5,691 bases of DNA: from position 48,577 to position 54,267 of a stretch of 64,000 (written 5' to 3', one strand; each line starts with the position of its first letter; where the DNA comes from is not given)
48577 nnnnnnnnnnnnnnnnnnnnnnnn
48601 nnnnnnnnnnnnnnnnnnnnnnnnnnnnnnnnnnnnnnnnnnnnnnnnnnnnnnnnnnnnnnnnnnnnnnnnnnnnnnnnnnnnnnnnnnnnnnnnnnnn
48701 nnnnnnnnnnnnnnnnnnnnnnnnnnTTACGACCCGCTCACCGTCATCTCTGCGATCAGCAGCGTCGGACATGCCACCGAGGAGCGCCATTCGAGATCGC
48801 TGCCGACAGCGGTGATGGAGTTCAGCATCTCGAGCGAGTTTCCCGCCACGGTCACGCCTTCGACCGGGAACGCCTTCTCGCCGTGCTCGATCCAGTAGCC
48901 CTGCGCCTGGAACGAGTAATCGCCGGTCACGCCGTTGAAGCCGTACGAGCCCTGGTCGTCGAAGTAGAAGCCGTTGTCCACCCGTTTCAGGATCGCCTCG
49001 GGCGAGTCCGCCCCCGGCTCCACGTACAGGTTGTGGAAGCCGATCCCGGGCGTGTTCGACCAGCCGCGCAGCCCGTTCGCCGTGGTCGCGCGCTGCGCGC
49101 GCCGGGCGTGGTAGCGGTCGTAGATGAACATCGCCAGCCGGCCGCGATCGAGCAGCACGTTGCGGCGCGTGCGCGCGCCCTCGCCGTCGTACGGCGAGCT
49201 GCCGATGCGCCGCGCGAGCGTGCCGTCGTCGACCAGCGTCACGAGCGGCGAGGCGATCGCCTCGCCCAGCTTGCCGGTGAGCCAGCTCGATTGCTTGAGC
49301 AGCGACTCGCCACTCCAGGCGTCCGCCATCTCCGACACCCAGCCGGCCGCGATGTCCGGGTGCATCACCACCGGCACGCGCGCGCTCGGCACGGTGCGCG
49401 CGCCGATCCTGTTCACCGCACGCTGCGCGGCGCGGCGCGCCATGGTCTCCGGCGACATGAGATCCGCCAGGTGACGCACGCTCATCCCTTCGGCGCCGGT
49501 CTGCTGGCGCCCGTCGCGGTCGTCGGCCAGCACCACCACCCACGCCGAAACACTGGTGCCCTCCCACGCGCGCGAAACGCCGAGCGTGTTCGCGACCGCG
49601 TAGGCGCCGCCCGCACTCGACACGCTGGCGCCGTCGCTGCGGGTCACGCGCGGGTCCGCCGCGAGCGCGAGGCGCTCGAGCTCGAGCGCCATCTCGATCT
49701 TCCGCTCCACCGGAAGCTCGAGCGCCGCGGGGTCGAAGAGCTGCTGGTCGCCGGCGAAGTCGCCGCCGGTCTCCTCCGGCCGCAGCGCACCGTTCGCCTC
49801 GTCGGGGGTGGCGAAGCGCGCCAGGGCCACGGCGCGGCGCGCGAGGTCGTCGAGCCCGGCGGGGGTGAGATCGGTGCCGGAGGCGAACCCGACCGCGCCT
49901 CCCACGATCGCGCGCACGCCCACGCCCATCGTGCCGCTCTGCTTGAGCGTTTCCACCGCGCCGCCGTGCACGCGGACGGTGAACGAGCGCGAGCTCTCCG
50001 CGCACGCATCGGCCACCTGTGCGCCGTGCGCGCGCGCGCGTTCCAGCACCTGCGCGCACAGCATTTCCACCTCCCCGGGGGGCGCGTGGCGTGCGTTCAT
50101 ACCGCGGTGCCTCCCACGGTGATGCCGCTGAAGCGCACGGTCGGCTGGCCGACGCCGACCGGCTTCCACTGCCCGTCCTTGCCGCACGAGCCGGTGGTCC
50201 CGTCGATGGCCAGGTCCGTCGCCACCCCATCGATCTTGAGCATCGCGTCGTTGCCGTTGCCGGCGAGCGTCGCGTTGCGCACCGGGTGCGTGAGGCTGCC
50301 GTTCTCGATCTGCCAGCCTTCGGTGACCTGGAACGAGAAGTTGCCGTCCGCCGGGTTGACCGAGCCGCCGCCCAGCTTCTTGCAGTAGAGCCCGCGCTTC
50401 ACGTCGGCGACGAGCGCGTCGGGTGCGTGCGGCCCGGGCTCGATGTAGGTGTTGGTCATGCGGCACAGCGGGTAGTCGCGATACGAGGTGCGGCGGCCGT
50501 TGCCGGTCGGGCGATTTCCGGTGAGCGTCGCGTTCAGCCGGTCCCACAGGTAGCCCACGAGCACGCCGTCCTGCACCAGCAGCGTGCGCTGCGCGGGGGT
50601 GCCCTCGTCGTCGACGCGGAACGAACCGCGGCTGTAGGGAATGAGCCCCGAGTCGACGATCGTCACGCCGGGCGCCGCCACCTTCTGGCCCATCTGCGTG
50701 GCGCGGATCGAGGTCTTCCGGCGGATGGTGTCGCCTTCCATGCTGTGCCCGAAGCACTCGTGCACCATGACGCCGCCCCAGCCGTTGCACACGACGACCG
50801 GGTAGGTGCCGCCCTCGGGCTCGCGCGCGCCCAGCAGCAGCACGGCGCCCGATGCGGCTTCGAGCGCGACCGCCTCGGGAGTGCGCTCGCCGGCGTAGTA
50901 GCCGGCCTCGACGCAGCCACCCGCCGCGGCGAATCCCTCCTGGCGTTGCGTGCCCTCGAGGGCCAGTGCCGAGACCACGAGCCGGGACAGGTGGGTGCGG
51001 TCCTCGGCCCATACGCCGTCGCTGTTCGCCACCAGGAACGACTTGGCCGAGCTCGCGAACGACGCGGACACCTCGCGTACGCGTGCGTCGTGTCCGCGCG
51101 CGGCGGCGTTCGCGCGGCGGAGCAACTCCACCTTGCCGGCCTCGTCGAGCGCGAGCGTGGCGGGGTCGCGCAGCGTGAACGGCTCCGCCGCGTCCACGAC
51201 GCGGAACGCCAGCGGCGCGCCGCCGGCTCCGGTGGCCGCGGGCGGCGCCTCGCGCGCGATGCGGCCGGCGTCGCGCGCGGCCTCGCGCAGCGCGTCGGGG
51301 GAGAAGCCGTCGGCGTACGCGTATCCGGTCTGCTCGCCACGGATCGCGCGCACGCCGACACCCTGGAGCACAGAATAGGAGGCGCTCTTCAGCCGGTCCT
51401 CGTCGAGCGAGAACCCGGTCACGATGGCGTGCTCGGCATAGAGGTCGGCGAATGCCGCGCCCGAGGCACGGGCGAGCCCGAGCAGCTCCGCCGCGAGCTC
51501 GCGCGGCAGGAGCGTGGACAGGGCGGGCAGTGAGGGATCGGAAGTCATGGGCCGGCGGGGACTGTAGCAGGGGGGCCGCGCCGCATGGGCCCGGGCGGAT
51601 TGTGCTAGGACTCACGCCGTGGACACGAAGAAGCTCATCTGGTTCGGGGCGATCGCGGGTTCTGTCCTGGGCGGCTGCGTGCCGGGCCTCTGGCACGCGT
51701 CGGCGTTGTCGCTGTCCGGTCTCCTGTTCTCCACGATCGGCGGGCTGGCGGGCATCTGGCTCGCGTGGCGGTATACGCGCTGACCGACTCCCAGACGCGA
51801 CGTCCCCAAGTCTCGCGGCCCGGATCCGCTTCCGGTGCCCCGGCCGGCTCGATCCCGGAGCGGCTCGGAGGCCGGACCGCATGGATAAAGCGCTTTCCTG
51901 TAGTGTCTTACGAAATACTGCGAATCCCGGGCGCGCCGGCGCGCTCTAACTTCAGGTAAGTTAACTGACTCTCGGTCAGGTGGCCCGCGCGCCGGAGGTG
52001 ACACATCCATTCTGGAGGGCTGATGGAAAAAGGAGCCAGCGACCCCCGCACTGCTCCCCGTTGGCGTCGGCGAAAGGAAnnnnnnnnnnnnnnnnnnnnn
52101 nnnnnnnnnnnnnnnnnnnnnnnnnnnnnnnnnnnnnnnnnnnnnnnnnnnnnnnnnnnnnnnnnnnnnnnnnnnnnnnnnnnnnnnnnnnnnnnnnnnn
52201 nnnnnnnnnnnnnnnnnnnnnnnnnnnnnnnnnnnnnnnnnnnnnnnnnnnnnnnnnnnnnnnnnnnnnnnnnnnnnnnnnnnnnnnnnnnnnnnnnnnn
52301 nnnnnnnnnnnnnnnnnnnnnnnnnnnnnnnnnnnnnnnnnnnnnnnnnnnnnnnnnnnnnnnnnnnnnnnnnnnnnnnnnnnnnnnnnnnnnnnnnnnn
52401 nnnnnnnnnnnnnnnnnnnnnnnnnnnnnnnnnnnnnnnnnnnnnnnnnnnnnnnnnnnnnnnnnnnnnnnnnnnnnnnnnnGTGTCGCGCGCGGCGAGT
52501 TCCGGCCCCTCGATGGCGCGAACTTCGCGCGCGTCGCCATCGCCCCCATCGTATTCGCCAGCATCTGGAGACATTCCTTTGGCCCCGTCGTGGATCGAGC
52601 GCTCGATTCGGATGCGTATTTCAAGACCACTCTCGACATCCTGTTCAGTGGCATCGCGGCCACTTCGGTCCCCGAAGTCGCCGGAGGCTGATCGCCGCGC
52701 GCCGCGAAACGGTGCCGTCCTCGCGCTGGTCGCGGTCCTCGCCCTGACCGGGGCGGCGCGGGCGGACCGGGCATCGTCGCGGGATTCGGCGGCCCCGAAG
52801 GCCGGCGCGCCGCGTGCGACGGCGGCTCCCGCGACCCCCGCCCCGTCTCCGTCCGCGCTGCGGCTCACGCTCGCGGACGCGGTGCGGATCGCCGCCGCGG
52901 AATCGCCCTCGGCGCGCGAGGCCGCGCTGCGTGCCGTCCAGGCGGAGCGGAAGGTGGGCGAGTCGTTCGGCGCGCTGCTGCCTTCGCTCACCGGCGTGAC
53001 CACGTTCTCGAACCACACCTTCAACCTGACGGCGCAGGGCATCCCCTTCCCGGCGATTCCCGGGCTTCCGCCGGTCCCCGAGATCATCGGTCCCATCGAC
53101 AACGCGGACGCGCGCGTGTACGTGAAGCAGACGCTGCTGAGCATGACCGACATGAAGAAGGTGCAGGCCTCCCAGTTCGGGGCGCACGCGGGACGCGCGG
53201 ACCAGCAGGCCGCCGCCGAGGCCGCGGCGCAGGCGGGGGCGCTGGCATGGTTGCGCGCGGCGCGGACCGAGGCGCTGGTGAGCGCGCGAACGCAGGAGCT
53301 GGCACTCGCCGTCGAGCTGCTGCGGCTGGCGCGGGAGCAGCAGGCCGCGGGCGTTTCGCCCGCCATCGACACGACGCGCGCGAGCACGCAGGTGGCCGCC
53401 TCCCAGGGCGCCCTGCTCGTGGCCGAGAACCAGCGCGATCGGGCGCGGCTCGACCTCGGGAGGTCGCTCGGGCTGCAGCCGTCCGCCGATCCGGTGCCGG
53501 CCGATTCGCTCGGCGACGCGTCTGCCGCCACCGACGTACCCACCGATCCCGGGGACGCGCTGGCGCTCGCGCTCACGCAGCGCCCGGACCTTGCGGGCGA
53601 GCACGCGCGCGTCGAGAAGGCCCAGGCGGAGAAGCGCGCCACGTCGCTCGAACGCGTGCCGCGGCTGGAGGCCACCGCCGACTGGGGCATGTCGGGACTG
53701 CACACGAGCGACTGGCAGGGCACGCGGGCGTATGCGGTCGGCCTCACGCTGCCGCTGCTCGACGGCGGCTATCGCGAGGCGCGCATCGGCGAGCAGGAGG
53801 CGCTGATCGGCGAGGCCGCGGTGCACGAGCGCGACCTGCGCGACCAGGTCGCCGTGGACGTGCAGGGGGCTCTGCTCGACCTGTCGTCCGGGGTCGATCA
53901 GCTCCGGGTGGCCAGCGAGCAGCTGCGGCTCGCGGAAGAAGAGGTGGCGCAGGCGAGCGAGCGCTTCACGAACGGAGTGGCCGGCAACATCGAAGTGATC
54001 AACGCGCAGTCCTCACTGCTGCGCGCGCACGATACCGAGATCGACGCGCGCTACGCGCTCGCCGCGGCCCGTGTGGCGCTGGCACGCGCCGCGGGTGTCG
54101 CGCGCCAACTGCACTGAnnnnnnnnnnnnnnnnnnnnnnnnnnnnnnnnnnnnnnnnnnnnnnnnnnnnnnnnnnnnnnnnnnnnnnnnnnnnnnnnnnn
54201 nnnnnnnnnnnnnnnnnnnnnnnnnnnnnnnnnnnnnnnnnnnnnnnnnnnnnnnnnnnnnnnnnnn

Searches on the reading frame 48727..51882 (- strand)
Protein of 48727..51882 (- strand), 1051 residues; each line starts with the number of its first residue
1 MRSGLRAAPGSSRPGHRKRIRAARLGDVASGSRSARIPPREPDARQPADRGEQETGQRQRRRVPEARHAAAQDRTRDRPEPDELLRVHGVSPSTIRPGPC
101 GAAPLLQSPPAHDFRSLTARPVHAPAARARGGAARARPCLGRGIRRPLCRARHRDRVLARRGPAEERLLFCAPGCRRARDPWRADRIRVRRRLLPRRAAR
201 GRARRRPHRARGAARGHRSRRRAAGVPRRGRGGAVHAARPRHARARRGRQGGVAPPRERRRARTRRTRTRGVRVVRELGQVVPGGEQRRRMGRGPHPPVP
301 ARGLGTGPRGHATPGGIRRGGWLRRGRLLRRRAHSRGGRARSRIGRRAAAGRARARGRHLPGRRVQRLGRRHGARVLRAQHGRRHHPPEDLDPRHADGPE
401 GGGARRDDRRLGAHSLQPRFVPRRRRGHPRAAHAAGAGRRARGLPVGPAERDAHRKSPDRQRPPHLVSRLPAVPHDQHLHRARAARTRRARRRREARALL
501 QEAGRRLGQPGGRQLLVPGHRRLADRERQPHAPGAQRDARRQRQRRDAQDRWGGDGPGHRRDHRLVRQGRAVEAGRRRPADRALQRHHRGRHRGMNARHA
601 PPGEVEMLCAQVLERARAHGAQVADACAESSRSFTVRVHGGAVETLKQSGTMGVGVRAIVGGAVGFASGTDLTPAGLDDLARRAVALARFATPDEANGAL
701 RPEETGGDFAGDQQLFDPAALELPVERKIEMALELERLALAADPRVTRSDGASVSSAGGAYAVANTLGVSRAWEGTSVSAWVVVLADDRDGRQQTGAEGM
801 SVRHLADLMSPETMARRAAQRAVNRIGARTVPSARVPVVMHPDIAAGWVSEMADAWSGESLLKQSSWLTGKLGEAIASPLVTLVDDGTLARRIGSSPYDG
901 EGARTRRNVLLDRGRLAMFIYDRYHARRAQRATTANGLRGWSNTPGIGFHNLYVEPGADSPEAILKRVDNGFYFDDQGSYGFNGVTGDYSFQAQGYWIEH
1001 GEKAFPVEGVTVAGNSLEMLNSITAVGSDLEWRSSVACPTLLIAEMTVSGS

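Call 78: search_protein_families(library=pfam, proteins=[window:48727-51882:-], max_evalue=0.00001)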
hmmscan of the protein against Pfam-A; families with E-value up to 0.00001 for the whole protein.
window:48727-51882:- (1051 aa): 3 families
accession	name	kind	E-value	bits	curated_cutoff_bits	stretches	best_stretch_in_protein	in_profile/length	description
PF19289.4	PmbA_TldD_3rd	-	2.3e-66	223.5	22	1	834-1050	2-220/220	PmbA/TldA metallopeptidase C-terminal domain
PF19290.4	PmbA_TldD_2nd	-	1.6e-16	61.1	20.9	1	721-825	4-108/109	PmbA/TldA metallopeptidase central domain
PF01523.21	PmbA_TldD_1st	-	1.3e-15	57.8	20.9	1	624-688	1-65/65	PmbA/TldA metallopeptidase domain 1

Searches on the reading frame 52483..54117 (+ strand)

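Call 78: search_protein_families(library=pfam, proteins=[window:52483-54117:+], max_evalue=0.00001)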
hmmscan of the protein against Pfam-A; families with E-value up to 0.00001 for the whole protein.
window:52483-54117:+ (544 aa): 1 family
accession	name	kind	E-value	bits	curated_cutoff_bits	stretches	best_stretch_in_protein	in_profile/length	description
PF02321.23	OEP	-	8.9e-43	146.7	22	2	358-538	3-187/187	Outer membrane efflux protein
